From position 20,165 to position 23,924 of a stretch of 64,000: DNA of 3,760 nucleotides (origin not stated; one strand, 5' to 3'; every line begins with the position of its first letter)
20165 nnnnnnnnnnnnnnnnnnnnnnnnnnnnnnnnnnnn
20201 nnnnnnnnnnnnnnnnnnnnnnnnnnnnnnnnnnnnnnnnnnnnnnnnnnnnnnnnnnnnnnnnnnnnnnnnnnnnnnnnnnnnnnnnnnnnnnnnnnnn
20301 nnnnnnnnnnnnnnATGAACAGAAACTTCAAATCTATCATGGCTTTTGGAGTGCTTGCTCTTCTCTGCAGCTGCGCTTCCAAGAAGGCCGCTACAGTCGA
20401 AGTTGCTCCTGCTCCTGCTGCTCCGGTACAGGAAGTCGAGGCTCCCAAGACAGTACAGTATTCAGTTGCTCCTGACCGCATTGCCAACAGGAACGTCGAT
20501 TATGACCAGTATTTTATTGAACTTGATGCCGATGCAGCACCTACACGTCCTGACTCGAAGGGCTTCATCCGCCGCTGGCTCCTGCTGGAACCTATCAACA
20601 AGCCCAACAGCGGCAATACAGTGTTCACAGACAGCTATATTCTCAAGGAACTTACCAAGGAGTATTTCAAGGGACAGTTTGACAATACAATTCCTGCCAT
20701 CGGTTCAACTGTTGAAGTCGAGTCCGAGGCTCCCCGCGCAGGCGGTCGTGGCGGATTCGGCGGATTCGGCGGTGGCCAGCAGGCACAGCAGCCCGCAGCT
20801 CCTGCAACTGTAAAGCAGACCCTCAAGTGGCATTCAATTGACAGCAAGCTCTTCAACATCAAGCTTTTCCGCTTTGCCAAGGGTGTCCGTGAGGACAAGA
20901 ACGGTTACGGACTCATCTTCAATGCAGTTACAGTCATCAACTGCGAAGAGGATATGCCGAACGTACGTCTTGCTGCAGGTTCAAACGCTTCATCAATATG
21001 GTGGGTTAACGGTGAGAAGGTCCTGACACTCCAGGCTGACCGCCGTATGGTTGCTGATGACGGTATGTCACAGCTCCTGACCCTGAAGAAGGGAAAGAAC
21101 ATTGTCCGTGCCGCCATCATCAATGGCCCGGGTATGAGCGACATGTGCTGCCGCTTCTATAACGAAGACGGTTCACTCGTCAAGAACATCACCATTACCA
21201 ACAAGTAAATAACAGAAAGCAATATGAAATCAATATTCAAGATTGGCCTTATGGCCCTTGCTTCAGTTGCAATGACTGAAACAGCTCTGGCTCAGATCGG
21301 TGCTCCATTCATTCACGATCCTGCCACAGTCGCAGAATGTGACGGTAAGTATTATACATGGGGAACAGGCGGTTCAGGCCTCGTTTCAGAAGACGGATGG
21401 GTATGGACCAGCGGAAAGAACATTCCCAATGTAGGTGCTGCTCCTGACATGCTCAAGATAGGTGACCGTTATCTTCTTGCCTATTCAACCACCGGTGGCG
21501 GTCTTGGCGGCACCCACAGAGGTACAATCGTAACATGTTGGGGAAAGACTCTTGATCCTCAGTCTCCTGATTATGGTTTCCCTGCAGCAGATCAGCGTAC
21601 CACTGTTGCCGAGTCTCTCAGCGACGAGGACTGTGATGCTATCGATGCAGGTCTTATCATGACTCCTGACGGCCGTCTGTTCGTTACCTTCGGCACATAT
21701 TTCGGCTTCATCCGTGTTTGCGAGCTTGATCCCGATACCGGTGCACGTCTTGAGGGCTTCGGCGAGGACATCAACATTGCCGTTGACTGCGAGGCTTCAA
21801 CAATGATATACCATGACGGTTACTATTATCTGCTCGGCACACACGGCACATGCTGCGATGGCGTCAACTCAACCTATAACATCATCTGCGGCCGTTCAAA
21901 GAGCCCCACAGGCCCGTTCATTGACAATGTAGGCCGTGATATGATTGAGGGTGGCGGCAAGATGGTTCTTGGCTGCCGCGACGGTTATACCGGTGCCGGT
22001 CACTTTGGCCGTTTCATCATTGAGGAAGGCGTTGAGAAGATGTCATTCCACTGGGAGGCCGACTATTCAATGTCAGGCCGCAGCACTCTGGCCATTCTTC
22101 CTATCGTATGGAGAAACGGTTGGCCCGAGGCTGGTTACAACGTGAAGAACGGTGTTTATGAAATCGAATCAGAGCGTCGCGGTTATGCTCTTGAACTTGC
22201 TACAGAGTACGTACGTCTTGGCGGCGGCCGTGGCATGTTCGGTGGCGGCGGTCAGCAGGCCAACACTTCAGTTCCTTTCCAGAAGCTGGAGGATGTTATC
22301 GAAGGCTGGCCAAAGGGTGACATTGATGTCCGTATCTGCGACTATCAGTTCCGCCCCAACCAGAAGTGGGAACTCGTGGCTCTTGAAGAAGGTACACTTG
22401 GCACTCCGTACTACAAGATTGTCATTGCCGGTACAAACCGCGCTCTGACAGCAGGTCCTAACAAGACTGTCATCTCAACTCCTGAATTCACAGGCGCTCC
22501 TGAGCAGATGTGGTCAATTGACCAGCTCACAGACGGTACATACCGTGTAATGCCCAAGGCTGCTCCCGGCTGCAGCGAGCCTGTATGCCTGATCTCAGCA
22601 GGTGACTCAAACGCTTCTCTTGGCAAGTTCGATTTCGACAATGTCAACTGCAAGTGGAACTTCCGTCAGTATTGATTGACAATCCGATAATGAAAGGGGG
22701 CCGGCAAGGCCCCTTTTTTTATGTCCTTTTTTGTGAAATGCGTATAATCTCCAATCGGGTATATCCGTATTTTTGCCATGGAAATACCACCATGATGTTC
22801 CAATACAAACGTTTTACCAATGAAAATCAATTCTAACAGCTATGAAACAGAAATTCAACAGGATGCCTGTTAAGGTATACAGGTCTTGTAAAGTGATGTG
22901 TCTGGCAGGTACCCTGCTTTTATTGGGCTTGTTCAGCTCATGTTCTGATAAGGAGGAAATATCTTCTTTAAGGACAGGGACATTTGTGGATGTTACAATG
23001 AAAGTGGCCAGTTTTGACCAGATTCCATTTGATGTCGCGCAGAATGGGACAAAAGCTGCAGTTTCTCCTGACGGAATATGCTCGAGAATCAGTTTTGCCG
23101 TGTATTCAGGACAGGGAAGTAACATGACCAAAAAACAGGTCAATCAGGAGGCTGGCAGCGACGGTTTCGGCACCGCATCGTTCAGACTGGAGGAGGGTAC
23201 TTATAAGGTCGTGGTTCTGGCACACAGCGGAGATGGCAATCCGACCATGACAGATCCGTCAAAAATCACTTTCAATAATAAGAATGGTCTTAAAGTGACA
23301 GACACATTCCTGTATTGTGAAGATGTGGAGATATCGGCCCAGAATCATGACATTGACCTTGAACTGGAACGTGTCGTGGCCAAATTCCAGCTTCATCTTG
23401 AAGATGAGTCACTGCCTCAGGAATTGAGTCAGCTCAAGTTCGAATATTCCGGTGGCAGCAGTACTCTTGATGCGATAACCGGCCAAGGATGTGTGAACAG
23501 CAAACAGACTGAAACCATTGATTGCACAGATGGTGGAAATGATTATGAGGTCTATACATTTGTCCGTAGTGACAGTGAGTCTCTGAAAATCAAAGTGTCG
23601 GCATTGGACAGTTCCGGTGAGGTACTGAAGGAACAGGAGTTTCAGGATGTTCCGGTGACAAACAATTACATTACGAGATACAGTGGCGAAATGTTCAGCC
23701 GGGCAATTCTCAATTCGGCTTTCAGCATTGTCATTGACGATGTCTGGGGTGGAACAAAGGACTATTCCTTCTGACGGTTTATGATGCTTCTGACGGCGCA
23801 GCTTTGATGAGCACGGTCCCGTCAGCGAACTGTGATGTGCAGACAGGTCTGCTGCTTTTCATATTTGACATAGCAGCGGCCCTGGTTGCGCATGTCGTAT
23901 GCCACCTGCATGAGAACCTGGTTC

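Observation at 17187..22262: A Gly/Phe-rich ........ / GGRG module recurs in four consecutive secreted PUL proteins with unrelated folds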

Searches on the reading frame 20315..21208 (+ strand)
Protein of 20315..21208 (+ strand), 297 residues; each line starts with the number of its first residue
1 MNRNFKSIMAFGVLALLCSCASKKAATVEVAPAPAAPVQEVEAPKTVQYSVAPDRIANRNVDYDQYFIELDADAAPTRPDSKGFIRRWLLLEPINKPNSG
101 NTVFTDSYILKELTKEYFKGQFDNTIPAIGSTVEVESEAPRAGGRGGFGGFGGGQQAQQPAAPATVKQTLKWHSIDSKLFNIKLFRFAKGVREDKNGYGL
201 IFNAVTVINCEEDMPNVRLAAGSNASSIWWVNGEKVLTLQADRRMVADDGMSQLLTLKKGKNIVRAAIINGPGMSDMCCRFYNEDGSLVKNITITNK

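Call 3: search_protein_families(library=pfam, proteins=[window:20315-21208:+], max_evalue=0.01)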
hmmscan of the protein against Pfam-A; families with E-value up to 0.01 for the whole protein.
window:20315-21208:+ (297 aa): 0 families

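Call 5: find_related_loci(query=window:20315-21208:+, collection=genome_contigs, flank=10000)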
Query window:20315-21208:+ (297 aa) in genome_contigs; peptide patterns used: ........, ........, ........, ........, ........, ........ (x = any residue, [..] = any of these).
74 stretches matched a pattern; 42 encode a relative of the query (tblastn E <= 1e-3); 42 distinct loci.
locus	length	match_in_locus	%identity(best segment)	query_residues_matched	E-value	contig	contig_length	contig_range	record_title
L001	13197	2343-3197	82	1-297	4e-150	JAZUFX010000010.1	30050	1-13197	MAG: Bacteroidaceae bacterium isolate T1900045290_TH20190060.MAGScoT_cleanbin_000052 SGB_6030_k141_798513, whole genome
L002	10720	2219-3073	82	1-297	4e-150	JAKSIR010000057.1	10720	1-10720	MAG: Bacteroidaceae bacterium isolate Horse_feces26 MAG026_57, whole genome shotgun sequence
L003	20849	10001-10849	82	1-297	6e-146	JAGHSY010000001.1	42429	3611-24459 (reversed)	MAG: Candidatus Colenecus caballi isolate E3_160 c_000000127687, whole genome shotgun sequence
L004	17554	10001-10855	81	1-297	4e-144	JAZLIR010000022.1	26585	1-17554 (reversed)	MAG: Bacteroidaceae bacterium isolate T1900044977_TA20190039.MAGScoT_cleanbin_000012 SGB_4037_k141_1251638, whole genome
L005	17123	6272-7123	81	1-297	3e-144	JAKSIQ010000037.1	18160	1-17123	MAG: Bacteroidaceae bacterium isolate Horse_feces25 MAG025_37, whole genome shotgun sequence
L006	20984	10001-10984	55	1-296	1e-112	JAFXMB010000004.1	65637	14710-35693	MAG: Bacteroidaceae bacterium isolate RGIG6538 Sheep_Reticulum-3__c30627, whole genome shotgun sequence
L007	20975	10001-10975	56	1-297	3e-112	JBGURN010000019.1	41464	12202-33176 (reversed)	MAG: Bacteroidaceae bacterium isolate ruminal_MAG_115 ruminal_MAG_115_contig_0019, whole genome shotgun sequence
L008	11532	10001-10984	55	1-296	2e-112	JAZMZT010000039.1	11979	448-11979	MAG: Bacteroidaceae bacterium isolate T1900044749_TS20190415.MAGScoT_cleanbin_000040 SGB_2167_k141_648410, whole genome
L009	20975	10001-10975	55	1-296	2e-112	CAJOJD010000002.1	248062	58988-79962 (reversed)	uncultured Bacteroidaceae bacterium isolate Red_deer_4_mag_217 genome assembly, contig: scaffold_834, whole genome shotg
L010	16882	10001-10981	54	1-296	2e-111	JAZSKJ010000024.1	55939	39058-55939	MAG: Bacteroidaceae bacterium isolate T1900044561_TS20190027.MAGScoT_cleanbin_000001 SGB_365_k141_402557, whole genome s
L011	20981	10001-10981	54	1-293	8e-111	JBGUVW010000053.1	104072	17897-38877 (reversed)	MAG: Bacteroidaceae bacterium isolate ruminal_MAG_91 ruminal_MAG_91_contig_0053, whole genome shotgun sequence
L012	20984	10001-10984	54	1-296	2e-110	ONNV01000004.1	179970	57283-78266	uncultured Prevotellaceae bacterium isolate RUG476 genome assembly, contig: scaffold_31, whole genome shotgun sequence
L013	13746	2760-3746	55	1-297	2e-109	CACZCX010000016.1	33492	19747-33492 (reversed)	MAG: uncultured Bacteroidales bacterium isolate RUG12511 genome assembly, contig: RUG12511_asm_16, whole genome shotgun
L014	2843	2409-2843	97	1-145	2e-94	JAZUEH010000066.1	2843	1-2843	MAG: Bacteroidaceae bacterium isolate T1900045300_TH20190070.MAGScoT_cleanbin_000028 SGB_6139_k141_547836, whole genome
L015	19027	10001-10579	54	72-297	8e-75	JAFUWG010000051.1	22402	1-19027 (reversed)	MAG: Bacteroidaceae bacterium isolate RGIG4883 Roe_deer_Rumen-1__c448600, whole genome shotgun sequence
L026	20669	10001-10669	49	64-294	3e-67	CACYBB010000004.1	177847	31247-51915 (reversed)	MAG: uncultured Bacteroidales bacterium isolate RUG11782 genome assembly, contig: RUG11782_asm_4, whole genome shotgun s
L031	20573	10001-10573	49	72-296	2e-64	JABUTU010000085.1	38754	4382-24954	MAG: Marinilabiliaceae bacterium isolate MAG47 c_000000000223, whole genome shotgun sequence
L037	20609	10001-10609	48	83-294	1e-59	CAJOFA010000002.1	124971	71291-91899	uncultured Prevotella sp. isolate Red_deer_3_mag_74 genome assembly, contig: scaffold_35, whole genome shotgun sequence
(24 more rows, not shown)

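Call 24: find_homologous_proteins(query=window:20315-21205:+)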
Query window:20315-21205:+ (297 aa): 2826 proteins with E <= 0.001 among 8000 candidates; the best 120 are listed.
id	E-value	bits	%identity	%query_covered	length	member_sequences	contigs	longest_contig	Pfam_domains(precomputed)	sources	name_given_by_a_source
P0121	2.0e-194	662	99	100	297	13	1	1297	-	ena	-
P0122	4.0e-192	655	99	100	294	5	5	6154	-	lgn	-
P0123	7.5e-161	552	86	100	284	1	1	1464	-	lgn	-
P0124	6.4e-160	549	85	100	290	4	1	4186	-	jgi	-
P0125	1.1e-158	545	82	100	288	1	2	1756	-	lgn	-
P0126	1.4e-154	532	81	100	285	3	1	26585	-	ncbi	-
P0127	2.2e-154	531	82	100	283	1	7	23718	-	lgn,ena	-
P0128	5.9e-154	530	82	100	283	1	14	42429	-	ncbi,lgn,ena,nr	ncbi:MAG: acetylxylan esterase [Bacteroidaceae bacterium]|nr:acetylxylan esterase [Candidatus Colene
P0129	8.0e-154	529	82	100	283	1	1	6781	-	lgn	-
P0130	2.9e-153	527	82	97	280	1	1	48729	-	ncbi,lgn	-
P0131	3.0e-153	527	82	97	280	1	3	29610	-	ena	-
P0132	7.3e-152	523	81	100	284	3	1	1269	-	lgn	-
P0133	5.1e-142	490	75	98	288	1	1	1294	-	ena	-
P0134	1.4e-136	473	71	100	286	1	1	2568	-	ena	-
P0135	3.1e-130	452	72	100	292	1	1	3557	-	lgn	-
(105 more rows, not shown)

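Call 26: search_protein_families(library=pfam, proteins=[L015:8486-10579:+, L037:8312-10621:+, L026:6321-8555:+, L031:9008-10576:+], max_evalue=0.01)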
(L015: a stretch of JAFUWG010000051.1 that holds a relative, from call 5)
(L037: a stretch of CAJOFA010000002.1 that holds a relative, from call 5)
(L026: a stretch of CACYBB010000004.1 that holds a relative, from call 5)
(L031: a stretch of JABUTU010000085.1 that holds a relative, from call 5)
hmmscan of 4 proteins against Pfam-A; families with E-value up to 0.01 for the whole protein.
L015:8486-10579:+ (698 aa): 2 families
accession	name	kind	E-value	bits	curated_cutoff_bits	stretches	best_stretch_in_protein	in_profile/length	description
PF04616.20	Glyco_hydro_43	-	5e-50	170.9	32.2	1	43-346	2-288/288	Glycosyl hydrolases family 43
PF03422.21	CBM_6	-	1.4e-08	35.5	28.9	1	376-497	10-124/125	Carbohydrate binding module (family 6)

L037:8312-10621:+ (770 aa): 2 families
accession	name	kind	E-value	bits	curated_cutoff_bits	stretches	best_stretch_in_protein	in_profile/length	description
PF04616.20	Glyco_hydro_43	-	1.8e-45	156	32.2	1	76-390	2-288/288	Glycosyl hydrolases family 43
PF03422.21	CBM_6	-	0.0022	18.7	28.9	1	420-542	10-124/125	Carbohydrate binding module (family 6)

L026:6321-8555:+ (745 aa): 2 families
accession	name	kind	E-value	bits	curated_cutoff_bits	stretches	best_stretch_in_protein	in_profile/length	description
PF00331.26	Glyco_hydro_10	-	7.6e-98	328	22.1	1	46-382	2-310/311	Glycosyl hydrolase family 10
PF00756.26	Esterase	-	2.6e-17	63.9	22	1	521-673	1-148/251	Putative esterase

L031:9008-10576:+ (523 aa): 2 families
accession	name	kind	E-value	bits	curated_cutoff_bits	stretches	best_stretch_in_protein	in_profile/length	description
PF03629.24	SASA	-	8e-33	114.4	24.8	1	51-297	2-225/226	Carbohydrate esterase, sialic acid-specific acetylesterase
PF00657.28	Lipase_GDSL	-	5e-05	24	23.6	0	173-289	105-205/208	GDSL-like Lipase/Acylhydrolase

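Call 32: search_solved_structures(query=A2, max_evalue=1, show_alignments=1)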
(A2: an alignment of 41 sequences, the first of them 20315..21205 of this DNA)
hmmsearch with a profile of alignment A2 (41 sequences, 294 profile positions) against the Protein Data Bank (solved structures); distinct sequences matched with E-value up to 1: 1.
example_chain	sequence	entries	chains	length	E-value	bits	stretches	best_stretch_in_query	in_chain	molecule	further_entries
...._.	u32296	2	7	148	0.85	12.4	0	27-51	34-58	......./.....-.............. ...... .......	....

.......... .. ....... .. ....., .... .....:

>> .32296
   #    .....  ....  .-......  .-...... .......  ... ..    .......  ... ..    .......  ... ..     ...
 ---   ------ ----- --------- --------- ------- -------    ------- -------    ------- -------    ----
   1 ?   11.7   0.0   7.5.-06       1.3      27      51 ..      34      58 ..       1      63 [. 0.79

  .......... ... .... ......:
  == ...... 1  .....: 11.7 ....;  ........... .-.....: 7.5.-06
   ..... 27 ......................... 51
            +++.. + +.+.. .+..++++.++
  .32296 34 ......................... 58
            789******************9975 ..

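Call 43: predict_structure(alignment_id=A2)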
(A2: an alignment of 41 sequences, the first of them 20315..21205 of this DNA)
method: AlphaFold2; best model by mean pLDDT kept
length: 297 residues; sequences in the alignment: 41
mean_pLDDT: 56.5   pTM: 0.57
mean pLDDT of the five models: 56.5, 49.6, 49.1, 42.7, 32.9
residues with pLDDT >= 90: 1; 70-90: 100; 50-70: 57; < 50: 139
segments of 3 or more residues with pLDDT < 50: 1-63, 98-102, 142-160, 180-198, 242-248, 272-284, 286-297
pLDDT, mean of each block of 10 residues (from residue 1): 36 31 27 30 29 45 59 70 69 62 62 85 85 76 38 37 70 73 40 47 78 70 68 81 48 74 80 45 44 34
secondary structure, 60 per line:
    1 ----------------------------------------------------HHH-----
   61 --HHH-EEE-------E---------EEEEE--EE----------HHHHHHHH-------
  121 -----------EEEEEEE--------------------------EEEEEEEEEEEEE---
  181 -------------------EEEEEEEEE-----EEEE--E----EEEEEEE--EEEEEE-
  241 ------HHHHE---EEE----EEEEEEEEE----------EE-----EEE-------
elements in order: E67-69 E87-91 H106-113 E132-138 E165-177 E200-208 E214-217 E225-231 E234-239 H247-250 E255-257 E262-270 E288-290

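Call 47: fold_search(model_id=the predicted structure, library=pdb)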
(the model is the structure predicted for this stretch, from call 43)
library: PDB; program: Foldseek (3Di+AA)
matches with E <= 10: 1237; with E <= 0.001: 0
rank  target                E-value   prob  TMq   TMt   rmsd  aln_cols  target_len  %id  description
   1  5a3l_A                1.7e-03  0.98  0.28  0.37   9.2       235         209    9  Structure of Cea1A in complex with N-Acetylglucosamine (released 2016-06-29)
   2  3ac0_B                2.5e-03  0.99  0.25  0.10   5.9       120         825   18  Crystal structure of Beta-glucosidase from Kluyveromyces marxianus in complex with glucose (released 2010-08-11)
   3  5a3l_D                4.8e-03  0.99  0.22  0.31   6.8       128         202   12  Structure of Cea1A in complex with N-Acetylglucosamine (released 2016-06-29)
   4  5a3l_C                7.1e-03  0.98  0.22  0.31   7.8       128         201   12  Structure of Cea1A in complex with N-Acetylglucosamine (released 2016-06-29)
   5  6hos_B                7.1e-03  0.91  0.27  0.36  11.3       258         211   11  Structure of the KpFlo2 adhesin domain in complex with glycerol (released 2018-10-24)
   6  3abz_B                8.9e-03  0.99  0.21  0.08   5.5        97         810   18  Crystal structure of Se-Met labeled Beta-glucosidase from Kluyveromyces marxianus (released 2010-08-11)
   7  6hos_A                9.9e-03  0.85  0.27  0.35  11.5       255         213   11  Structure of the KpFlo2 adhesin domain in complex with glycerol (released 2018-10-24)
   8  8j3x_B                1.0e-02  0.99  0.19  0.15   5.3        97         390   21  Crystal structure of CBM6E from Saccharophagus degradans (released 2024-04-24)
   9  2w1w_A                1.2e-02  0.97  0.17  0.36   6.3        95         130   17  Native structure of a family 35 carbohydrate binding module from Clostridium thermocellum (released 2009-01-20)
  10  4hg6_B                1.2e-02  0.96  0.16  0.08   7.6        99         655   19  Structure of a cellulose synthase - cellulose translocation intermediate (released 2012-12-19)
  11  2xjr_A                1.2e-02  0.82  0.27  0.30  11.5       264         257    9  X-ray structure of the N-terminal domain of the flocculin Flo5 from Saccharomyces cerevisiae in complex with calcium a (released 2010-12-15)
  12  4lhn                  1.4e-02  0.82  0.28  0.32  11.3       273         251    9  Structure of the N-terminal domain of the Flo1 adhesin (N-Flo1p) from the yeast Saccharomyces cerevisiae, in complex wit (released 2014-09-24)
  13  4gq7                  1.6e-02  0.90  0.29  0.36  11.9       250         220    8  Crystal structure of Lg-Flo1p (released 2013-01-16)
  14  2xjv                  1.7e-02  0.82  0.29  0.33  11.1       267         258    8  X-ray structure of the N-terminal domain of the flocculin Flo5 from Saccharomyces cerevisiae with mutation D201T in comp (released 2010-12-15)
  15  3h50                  1.8e-02  0.18  0.09  0.20  13.6       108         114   13  CRYSTAL STRUCTURE OF A TETRACENOMYCIN POLYKETIDE SYNTHESIS PROTEIN (TCMJ) FROM XANTHOMONAS CAMPESTRIS PV. CAMPESTRIS AT  (released 2009-05-05)
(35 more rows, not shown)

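Call 72: search_protein_families(library=ncbifam, proteins=[window:20315-21205:+], max_evalue=0.01)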
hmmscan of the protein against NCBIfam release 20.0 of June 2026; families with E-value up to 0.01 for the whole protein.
window:20315-21205:+ (297 aa): 0 families

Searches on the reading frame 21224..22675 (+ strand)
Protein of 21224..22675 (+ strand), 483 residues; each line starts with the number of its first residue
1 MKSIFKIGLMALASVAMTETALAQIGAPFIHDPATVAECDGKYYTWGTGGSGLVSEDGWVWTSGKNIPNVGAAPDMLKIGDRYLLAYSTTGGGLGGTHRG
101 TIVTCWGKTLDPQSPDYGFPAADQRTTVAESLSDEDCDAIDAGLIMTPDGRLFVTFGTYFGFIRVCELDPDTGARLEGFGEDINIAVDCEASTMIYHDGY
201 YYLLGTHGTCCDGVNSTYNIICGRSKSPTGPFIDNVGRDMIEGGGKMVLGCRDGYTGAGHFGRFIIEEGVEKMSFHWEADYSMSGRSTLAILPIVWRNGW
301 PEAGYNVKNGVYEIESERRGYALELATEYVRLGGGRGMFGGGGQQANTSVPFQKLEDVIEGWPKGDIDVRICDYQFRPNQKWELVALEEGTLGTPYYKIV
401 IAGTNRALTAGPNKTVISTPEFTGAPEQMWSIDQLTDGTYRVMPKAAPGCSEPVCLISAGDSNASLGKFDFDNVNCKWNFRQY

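Call 3: search_protein_families(library=pfam, proteins=[window:21224-22675:+], max_evalue=0.01)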
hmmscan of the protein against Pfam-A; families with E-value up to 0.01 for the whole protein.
window:21224-22675:+ (483 aa): 2 families
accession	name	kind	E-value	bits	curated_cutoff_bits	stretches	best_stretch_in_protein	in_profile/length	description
PF04616.20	Glyco_hydro_43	-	4e-17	62.9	32.2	1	45-301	45-288/288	Glycosyl hydrolases family 43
PF14200.12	RicinB_lectin_2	-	1.7e-09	38.7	25.6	1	378-448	1-70/89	Ricin-type beta-trefoil lectin domain-like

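Call 72: search_protein_families(library=ncbifam, proteins=[window:21224-22672:+], max_evalue=0.01)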
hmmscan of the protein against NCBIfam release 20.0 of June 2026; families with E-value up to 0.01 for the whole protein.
window:21224-22672:+ (483 aa): 4 families
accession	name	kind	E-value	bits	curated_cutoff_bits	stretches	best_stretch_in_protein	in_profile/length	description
NF053747.1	NdoAlphArabAbnA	equivalog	1.3e-33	116.7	480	1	13-302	13-309/310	arabinan endo-1,5-alpha-L-arabinosidase AbnA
NF053746.1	NdoAlphArabAbnB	equivalog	8.1e-14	51.3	750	1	135-246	140-255/446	arabinan endo-1,5-alpha-L-arabinosidase AbnB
NF049888.1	AlphArabdaseBT0367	equivalog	4.2e-12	45.5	800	1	123-243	164-290/486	arabinan endo-1,5-alpha-L-arabinosidase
NF049889.1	AlphArabdaseBT0360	equivalog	2.9e-08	32.7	600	1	138-248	333-460/639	arabinan endo-1,5-alpha-L-arabinosidase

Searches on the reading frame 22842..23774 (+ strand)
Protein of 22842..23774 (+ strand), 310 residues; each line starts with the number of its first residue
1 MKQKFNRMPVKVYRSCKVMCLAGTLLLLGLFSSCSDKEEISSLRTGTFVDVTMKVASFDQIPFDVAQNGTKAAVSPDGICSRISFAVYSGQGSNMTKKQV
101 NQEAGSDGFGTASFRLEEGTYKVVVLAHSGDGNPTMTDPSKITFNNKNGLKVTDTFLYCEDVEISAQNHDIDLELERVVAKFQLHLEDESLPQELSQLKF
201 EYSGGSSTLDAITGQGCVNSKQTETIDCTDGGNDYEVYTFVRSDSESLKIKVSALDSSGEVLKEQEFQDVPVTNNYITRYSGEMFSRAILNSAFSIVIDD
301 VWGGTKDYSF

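Call 3: search_protein_families(library=pfam, proteins=[window:22842-23774:+], max_evalue=0.01)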
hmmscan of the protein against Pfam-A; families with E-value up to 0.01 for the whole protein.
window:22842-23774:+ (310 aa): 2 families
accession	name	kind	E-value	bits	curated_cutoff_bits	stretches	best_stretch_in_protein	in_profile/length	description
PF08842.16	Mfa2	-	7.6e-10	39.3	21.2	1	80-267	28-243/277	Fimbrillin-A associated anchor proteins Mfa1 and Mfa2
PF20200.4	DUF6562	-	1.2e-05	25.4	25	0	238-308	234-301/304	Family of unknown function (DUF6562)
